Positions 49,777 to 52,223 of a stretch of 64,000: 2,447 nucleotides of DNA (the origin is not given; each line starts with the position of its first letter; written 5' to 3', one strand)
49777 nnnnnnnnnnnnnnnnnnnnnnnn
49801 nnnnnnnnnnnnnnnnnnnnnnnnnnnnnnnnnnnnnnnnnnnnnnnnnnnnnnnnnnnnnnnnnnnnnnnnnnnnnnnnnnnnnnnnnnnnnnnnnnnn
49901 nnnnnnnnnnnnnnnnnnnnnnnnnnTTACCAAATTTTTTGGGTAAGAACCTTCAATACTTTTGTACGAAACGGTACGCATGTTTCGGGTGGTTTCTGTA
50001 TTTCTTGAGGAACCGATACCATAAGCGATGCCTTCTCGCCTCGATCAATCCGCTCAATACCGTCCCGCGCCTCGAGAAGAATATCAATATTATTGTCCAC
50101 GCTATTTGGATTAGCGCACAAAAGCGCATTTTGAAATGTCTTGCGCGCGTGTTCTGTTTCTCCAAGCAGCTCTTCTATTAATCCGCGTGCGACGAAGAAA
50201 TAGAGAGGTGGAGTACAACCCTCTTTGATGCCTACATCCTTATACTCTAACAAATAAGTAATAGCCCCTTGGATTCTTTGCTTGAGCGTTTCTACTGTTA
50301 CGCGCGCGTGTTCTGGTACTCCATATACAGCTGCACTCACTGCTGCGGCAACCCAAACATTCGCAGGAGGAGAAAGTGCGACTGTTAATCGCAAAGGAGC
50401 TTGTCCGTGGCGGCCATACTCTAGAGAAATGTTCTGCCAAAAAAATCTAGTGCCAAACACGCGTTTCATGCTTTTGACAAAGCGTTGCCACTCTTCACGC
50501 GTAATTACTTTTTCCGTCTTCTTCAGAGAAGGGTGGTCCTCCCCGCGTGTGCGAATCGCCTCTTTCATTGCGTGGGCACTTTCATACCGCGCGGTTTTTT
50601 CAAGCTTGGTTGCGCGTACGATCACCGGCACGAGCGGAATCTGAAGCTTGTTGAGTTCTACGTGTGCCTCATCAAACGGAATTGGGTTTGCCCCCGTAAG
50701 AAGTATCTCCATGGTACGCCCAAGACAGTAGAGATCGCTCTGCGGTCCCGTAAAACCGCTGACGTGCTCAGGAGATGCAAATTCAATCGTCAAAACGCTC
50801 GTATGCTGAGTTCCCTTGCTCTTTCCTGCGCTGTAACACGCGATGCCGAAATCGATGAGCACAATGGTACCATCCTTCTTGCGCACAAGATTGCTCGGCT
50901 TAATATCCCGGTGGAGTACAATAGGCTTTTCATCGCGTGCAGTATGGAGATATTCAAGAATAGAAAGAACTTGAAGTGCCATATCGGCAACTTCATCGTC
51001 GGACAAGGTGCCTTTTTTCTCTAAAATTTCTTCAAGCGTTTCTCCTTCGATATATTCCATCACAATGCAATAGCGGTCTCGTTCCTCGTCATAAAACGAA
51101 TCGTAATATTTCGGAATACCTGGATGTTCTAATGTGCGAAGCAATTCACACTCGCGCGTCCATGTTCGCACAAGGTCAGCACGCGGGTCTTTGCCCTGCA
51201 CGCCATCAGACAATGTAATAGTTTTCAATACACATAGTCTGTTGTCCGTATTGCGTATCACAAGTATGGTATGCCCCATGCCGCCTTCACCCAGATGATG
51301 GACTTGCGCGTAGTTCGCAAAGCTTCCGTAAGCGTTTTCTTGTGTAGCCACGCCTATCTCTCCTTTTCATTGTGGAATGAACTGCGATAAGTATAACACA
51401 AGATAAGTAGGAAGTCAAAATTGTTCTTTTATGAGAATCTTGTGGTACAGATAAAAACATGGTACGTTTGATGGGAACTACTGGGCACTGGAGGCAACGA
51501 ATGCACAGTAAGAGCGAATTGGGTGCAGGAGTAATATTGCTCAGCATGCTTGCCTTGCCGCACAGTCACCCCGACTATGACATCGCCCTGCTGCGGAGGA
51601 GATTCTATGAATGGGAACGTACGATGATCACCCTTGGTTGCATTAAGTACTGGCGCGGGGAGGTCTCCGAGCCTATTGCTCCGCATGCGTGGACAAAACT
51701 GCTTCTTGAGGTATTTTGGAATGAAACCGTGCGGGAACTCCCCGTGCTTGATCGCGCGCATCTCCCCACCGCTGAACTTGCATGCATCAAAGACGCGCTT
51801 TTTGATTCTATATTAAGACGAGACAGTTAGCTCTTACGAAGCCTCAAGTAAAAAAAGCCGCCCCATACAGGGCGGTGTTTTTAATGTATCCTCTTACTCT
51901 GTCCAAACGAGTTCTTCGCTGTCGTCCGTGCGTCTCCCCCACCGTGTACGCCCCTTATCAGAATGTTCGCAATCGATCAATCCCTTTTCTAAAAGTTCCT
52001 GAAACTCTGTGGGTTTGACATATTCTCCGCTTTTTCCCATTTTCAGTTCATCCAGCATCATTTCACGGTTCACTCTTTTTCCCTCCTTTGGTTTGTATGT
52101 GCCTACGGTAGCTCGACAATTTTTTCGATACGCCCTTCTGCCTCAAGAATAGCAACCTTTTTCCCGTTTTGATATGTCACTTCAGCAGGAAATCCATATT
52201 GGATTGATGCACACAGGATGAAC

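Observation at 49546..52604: About 3 kb insertion splitting the str operon between fusA and tuf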

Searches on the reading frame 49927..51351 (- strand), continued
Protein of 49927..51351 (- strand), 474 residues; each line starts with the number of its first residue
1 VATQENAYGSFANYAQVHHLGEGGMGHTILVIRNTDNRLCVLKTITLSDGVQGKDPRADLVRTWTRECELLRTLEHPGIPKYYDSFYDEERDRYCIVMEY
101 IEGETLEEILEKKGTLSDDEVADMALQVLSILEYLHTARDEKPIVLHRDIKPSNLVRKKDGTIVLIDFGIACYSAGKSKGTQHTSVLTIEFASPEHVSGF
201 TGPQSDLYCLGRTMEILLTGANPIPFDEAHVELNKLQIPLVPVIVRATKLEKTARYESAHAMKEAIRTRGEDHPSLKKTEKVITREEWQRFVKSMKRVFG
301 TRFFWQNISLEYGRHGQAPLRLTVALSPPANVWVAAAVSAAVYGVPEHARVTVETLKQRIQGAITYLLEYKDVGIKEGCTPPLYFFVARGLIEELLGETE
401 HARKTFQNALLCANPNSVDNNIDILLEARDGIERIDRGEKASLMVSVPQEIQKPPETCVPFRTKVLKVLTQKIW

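Call 84: search_protein_families(library=padloc, max_evalue=1e-10, proteins=[P0001, P0014, P0057, P0111, P0038])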
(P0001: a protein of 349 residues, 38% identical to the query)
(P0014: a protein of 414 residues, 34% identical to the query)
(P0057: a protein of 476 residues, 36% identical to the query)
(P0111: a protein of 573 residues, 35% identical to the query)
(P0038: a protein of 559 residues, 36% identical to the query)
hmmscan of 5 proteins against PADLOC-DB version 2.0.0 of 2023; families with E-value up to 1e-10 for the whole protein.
P0001 (349 aa): 32 families (the best 25 are shown)
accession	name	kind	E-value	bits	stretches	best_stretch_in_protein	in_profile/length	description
PDLC04044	PD-T4-6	-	1.6e-56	190.1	1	10-322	32-350/372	-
PDLC04042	PD-T4-6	-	1.8e-53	180.1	1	9-267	8-278/292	-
PDLC04138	mad6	-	7.9e-51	171.7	1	2-264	43-316/659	mads_6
PDLC04045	PD-T4-6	-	9.7e-51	170.8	1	8-219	31-251/350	-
PDLC04053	PD-T4-6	-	8.7e-45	151.5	1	8-268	7-278/311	-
PDLC04047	PD-T4-6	-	1.5e-44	150.4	1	1-260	1-271/327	-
PDLC04054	PD-T4-6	-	2.5e-44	150.1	1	10-321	10-333/347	-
PDLC04060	PD-T4-6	-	3e-42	143.1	1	9-248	7-256/486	-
PDLC04061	PD-T4-6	-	2.9e-41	140.5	1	10-300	16-284/510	-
PDLC04057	PD-T4-6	-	6.8e-41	138.7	1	10-261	8-270/443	-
PDLC04062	PD-T4-6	-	1.4e-39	134.4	1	10-217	32-241/450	-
PDLC04051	PD-T4-6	-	5.9e-39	132.3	1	11-261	33-294/476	-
PDLC04043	PD-T4-6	-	9.3e-38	128.4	1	7-254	12-270/452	-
PDLC04052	PD-T4-6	-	4.8e-37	126.3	1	10-268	9-283/496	-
PDLC04050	PD-T4-6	-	5.2e-34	116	1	8-262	61-327/480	-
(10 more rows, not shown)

P0014 (414 aa): 32 families (the best 25 are shown)
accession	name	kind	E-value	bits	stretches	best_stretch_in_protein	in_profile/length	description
PDLC04042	PD-T4-6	-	1.5e-55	186.9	1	10-268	8-278/292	-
PDLC04044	PD-T4-6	-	1.7e-54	183.4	1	11-312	32-338/372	-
PDLC04138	mad6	-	2e-53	180.3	1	2-214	42-255/659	mads_6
PDLC04045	PD-T4-6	-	1e-48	164.1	1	9-302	31-338/350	-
PDLC04054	PD-T4-6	-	1.3e-47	160.9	1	13-261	12-272/347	-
PDLC04053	PD-T4-6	-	1.9e-47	160.3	1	9-272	7-281/311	-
PDLC04047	PD-T4-6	-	4.9e-47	158.6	1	8-241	7-240/327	-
PDLC04060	PD-T4-6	-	4.2e-43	145.9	1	11-214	8-208/486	-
PDLC04061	PD-T4-6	-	2.3e-41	140.8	1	12-321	17-338/510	-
PDLC04052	PD-T4-6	-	3.6e-40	136.6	1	11-271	9-285/496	-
PDLC04048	PD-T4-6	-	4.1e-40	136.2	1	11-215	10-212/354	-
PDLC04051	PD-T4-6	-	4.9e-40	135.9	1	12-254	33-286/476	-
PDLC04043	PD-T4-6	-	8.3e-40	135.2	1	10-254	14-269/452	-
PDLC04057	PD-T4-6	-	9.3e-39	131.6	1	12-215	9-210/443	-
PDLC04062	PD-T4-6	-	6.8e-38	128.8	1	11-221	32-244/450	-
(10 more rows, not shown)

P0057 (476 aa): 30 families (the best 25 are shown)
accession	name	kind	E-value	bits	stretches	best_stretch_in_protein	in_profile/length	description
PDLC04044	PD-T4-6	-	7.4e-60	201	1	4-283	26-308/372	-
PDLC04045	PD-T4-6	-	1.1e-57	193.6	1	5-267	28-299/350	-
PDLC04062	PD-T4-6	-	4.6e-51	172.2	1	7-267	29-294/450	-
PDLC04051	PD-T4-6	-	4.5e-42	142.6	1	7-387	29-393/476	-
PDLC04042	PD-T4-6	-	1.1e-41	141.4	1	5-268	4-274/292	-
PDLC04138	mad6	-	3.2e-41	140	1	5-278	46-325/659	mads_6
PDLC04053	PD-T4-6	-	8.1e-36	122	1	10-277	9-282/311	-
PDLC04047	PD-T4-6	-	4.4e-35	119.3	1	1-217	1-213/327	-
PDLC04043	PD-T4-6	-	2.2e-31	107.4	1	10-235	15-234/452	-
PDLC04061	PD-T4-6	-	8.5e-31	106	1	7-216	13-223/510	-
PDLC04054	PD-T4-6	-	7.1e-29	99.3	1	10-277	10-284/347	-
PDLC03920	MkoA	-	1.2e-28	97.9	1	6-267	6-278/1112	-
PDLC04060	PD-T4-6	-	1.6e-28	97.9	1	7-216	5-209/486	-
PDLC04048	PD-T4-6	-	2.2e-26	91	1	1-215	1-211/354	-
PDLC04057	PD-T4-6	-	1e-25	88.7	1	7-216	5-210/443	-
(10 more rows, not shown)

P0111 (573 aa): 31 families (the best 25 are shown)
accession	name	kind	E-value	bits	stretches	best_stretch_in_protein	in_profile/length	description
PDLC04138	mad6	-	5.6e-64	215.2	1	4-262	47-319/659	mads_6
PDLC04047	PD-T4-6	-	8.5e-58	194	1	3-263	5-279/327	-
PDLC04042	PD-T4-6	-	4.4e-55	185.4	1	4-262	5-278/292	-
PDLC04060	PD-T4-6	-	8.5e-53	177.9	1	1-263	1-276/486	-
PDLC04057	PD-T4-6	-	3.9e-50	169.2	1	4-270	4-284/443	-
PDLC04045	PD-T4-6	-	3.7e-49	165.5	1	3-262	28-304/350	-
PDLC04053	PD-T4-6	-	1.3e-48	164.1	1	7-259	8-274/311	-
PDLC04044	PD-T4-6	-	1.8e-48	163.6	1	5-262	29-298/372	-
PDLC04043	PD-T4-6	-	2e-45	153.7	1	7-262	14-283/452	-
PDLC04054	PD-T4-6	-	5e-45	152.4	1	4-258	7-275/347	-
PDLC04061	PD-T4-6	-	2e-42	144.3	1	6-259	14-286/510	-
PDLC04051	PD-T4-6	-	9.7e-41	138.2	1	5-262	29-300/476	-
PDLC04048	PD-T4-6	-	1.3e-40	137.9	1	3-209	5-214/354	-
PDLC04039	PD-T4-6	-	9.7e-40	134.9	1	6-288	13-306/458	-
PDLC04062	PD-T4-6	-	1.2e-39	134.7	1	7-260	31-297/450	-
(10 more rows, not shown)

P0038 (559 aa): 31 families (the best 25 are shown)
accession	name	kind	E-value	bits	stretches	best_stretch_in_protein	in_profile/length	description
PDLC04042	PD-T4-6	-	4.2e-61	205.1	1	10-271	4-274/292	-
PDLC04138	mad6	-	2.4e-58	196.6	1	12-265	48-309/659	mads_6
PDLC04061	PD-T4-6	-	3.6e-54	183.1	1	10-425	11-425/510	-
PDLC04044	PD-T4-6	-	4.7e-53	178.6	1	11-275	28-298/372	-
PDLC04053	PD-T4-6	-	8.2e-53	177.9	1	14-266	8-268/311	-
PDLC04054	PD-T4-6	-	7.7e-52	174.8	1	8-267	4-271/347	-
PDLC04060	PD-T4-6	-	7.5e-51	171.5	1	10-266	3-266/486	-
PDLC04047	PD-T4-6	-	1.8e-48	163.3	1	11-267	6-270/327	-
PDLC04043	PD-T4-6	-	1.4e-46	157.5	1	12-399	12-397/452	-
PDLC04062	PD-T4-6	-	6e-46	155.4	1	12-269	29-293/450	-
PDLC04045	PD-T4-6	-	1.2e-44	150.7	1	10-268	28-297/350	-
PDLC04051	PD-T4-6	-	4.6e-44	149.1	1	12-331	29-327/476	-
PDLC04048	PD-T4-6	-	6.9e-44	148.6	1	10-263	5-266/354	-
PDLC04057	PD-T4-6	-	1.1e-39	134.7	1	10-263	3-264/443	-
PDLC04052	PD-T4-6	-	8.6e-39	132.1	1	8-262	2-269/496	-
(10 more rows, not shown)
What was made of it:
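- On PD-T4-6 / defence kinases (PADLOC): Five unrelated Hanks kinases score 180-215 bits on the same models, against 165 bits here (call 84).
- Five arbitrary Hanks kinases, including FHA-linked, cyanobacterial and clostridial ones, hit the same models at E 1e-55 to 1e-64 (call 84).
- Tried and rejected: Rejected by the control with unrelated kinases (call 84).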

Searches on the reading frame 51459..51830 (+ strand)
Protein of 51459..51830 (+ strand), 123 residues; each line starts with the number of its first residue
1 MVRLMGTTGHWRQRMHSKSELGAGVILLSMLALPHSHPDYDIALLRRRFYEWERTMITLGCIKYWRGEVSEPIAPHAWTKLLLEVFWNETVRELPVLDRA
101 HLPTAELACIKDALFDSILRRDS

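Call 7: search_protein_families(library=pfam, max_evalue=1, proteins=[window:51459-51830:+])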
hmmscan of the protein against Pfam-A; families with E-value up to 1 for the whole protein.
window:51459-51830:+ (123 aa): 0 families

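Call 30: search_protein_families(library=padloc, max_evalue=1, proteins=[window:51501-51830:+])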
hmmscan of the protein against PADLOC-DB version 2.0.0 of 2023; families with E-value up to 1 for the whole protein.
window:51501-51830:+ (109 aa): 2 families
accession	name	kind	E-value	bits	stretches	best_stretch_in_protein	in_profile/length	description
PDLC02999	DUF2290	-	0.00068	17.1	1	6-79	120-192/222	-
PDLC02998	DUF2290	-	0.044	11.4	1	25-77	115-165/195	-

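Call 32: search_solved_structures(query=A2, max_evalue=10, show_alignments=1)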
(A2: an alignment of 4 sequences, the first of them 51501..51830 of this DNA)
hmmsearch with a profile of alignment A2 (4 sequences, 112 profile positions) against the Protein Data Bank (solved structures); distinct sequences matched with E-value up to 10: 1.
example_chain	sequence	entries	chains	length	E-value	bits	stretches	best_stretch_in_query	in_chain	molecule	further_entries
1ceu_A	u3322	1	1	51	0.66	13.2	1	65-96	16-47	PROTEIN (HIV-1 REGULATORY PROTEIN N-TERMINAL DOMAIN VPR)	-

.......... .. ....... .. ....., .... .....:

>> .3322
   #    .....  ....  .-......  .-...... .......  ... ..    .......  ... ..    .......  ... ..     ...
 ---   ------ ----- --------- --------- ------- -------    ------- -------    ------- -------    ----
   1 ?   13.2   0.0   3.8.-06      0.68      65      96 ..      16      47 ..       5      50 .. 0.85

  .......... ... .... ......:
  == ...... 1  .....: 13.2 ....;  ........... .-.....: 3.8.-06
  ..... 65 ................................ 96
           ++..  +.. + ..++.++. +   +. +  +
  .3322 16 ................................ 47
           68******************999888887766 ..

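Call 44: search_protein_families(library=phrogs, max_evalue=0.1, proteins=[window:51501-51830:+])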
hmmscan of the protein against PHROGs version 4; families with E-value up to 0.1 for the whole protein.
window:51501-51830:+ (109 aa): 0 families

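Call 45: search_protein_families(library=ncbifam, max_evalue=0.1, proteins=[window:51501-51830:+])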
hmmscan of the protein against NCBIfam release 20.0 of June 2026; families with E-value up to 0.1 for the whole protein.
window:51501-51830:+ (109 aa): 0 families

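Call 75: search_protein_families(library=padloc, alignment_id=A6, max_evalue=1)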
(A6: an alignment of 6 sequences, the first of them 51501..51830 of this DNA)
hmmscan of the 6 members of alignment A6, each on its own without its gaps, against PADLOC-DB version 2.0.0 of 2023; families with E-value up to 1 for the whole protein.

A. member 1, window:51501-51830:+ (109 aa): 2 families
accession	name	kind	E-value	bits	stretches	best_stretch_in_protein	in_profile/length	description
PDLC02999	DUF2290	-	0.00068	17.1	1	6-79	120-192/222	-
PDLC02998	DUF2290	-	0.044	11.4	1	25-77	115-165/195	-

B. families by the number of members that match (of 6 scanned): 2 families
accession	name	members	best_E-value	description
PDLC02999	DUF2290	1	0.00068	-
PDLC02998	DUF2290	1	0.044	-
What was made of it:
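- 51501..51830 (+): orf109, a member of a clade-restricted ~110-aa family encoded on the strand opposite to fusA and tuf. Its function is unknown. A PADLOC DUF2290 hit occurs in only 1 of 6 members (call 75).
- No other gene in the spacer matches PADLOC beyond a chance-level hit (calls 30, 75).
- Tried and rejected: Rejected, because only 1 of 6 family members matches (call 75).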

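Call 77: find_related_loci(query=A6, collection=viral_contigs, flank=5000)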
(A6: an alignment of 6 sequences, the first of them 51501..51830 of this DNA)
Query A6 (109 aa) in viral_contigs; peptide patterns used: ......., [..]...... (x = any residue, [..] = any of these).
21 stretches matched a pattern, but none encodes a relative of the query by tblastn (E <= 1e-3).

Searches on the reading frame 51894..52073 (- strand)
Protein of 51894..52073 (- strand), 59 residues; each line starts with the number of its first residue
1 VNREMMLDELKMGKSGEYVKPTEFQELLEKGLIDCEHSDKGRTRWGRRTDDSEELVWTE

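Call 7: search_protein_families(library=pfam, max_evalue=1, proteins=[window:51894-52073:-])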
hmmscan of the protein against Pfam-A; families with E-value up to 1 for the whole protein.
window:51894-52073:- (59 aa): 0 families

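Call 30: search_protein_families(library=padloc, max_evalue=1, proteins=[window:51894-52073:-])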
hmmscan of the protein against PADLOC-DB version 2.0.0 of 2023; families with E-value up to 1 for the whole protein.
window:51894-52073:- (59 aa): 0 families

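Call 44: search_protein_families(library=phrogs, max_evalue=0.1, proteins=[window:51894-52073:-])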
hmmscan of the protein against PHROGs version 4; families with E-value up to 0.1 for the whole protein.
window:51894-52073:- (59 aa): 0 families

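Call 45: search_protein_families(library=ncbifam, max_evalue=0.1, proteins=[window:51894-52073:-])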
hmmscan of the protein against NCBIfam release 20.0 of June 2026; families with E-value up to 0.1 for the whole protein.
window:51894-52073:- (59 aa): 0 families
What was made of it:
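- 51894..52073 (-): orf59, a genome-specific small ORF with a Shine-Dalgarno-like AGGAGGG upstream. It sits in 'slot A', between orf74 and the conserved bidirectional terminator. No family match (calls 7, 30, 44, 45).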
